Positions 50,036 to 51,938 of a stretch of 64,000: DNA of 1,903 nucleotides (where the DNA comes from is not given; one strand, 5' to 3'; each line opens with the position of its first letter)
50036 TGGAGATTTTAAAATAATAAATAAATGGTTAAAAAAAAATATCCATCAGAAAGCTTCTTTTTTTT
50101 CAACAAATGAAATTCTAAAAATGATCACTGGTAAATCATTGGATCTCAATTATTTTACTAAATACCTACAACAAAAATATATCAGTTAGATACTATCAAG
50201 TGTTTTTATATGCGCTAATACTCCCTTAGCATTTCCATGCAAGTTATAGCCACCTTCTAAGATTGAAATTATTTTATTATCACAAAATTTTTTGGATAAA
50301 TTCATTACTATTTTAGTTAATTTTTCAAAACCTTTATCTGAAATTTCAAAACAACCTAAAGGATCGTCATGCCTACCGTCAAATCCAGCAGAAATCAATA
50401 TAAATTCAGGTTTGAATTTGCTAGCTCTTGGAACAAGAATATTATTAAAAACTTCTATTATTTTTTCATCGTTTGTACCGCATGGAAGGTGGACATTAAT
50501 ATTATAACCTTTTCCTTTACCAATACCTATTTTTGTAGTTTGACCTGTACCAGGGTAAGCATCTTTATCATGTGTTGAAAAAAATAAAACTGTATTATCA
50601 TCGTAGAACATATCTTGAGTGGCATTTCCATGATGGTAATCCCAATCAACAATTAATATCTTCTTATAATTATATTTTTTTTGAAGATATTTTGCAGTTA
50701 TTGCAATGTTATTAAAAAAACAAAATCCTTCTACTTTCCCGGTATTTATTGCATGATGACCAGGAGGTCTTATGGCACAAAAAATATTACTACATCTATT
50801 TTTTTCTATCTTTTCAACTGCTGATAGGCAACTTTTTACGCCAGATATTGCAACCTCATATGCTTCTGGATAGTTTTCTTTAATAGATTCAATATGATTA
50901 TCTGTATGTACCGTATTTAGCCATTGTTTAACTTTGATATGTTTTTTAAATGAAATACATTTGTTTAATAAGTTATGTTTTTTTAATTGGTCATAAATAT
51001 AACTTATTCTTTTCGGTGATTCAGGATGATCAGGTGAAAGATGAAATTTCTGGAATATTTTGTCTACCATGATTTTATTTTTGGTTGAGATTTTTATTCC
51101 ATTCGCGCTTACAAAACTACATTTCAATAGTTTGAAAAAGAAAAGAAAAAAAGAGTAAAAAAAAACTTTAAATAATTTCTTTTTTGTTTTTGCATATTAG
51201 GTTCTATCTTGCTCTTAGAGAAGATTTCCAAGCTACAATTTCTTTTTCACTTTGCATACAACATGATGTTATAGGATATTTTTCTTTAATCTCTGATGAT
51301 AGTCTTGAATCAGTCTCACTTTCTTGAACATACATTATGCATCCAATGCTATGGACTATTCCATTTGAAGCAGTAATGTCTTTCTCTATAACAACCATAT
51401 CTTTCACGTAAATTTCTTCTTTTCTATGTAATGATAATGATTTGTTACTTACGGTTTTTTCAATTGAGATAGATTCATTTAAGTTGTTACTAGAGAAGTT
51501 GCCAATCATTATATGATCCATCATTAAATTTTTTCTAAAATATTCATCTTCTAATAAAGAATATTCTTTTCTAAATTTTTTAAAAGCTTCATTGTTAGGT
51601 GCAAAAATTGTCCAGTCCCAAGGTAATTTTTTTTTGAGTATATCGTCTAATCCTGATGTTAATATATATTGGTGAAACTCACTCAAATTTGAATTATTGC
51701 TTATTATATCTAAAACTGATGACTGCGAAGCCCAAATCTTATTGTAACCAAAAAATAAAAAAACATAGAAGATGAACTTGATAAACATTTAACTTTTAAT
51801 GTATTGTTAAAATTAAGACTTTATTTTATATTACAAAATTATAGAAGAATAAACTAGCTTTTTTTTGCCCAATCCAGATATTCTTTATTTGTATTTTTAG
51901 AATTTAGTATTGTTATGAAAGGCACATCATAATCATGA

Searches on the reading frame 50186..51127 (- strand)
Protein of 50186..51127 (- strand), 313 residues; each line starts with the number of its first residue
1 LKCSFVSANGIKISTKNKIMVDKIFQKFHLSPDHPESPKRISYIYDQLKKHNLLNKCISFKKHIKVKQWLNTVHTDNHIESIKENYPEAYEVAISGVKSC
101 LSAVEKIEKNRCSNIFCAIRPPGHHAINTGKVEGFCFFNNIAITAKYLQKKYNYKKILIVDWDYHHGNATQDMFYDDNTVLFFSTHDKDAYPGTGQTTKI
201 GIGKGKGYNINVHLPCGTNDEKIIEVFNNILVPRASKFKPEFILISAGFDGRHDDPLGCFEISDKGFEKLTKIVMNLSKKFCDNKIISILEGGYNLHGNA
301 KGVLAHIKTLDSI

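Call 18: search_protein_families(library=pfam, proteins=[window:50186-51127:-], max_evalue=0.001)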
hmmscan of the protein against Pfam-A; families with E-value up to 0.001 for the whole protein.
window:50186-51127:- (313 aa): 1 family
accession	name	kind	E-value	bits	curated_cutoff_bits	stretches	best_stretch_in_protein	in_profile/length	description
PF00850.24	Hist_deacetyl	-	1.6e-86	290.8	27.9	1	34-310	1-298/298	Histone deacetylase domain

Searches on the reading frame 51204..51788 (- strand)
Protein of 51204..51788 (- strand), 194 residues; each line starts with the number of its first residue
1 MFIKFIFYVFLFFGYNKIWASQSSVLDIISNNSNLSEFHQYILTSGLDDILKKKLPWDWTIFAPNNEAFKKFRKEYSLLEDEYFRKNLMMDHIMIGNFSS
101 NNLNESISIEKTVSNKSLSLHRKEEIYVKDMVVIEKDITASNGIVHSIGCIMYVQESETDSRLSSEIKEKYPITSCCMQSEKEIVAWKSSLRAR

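Call 18: search_protein_families(library=pfam, proteins=[window:51204-51788:-], max_evalue=0.001)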
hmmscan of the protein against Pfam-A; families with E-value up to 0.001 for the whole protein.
window:51204-51788:- (194 aa): 1 family
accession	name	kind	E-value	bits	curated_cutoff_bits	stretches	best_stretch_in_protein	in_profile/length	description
PF02469.27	Fasciclin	-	1.5e-18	67.6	22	1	34-152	2-121/123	Fasciclin domain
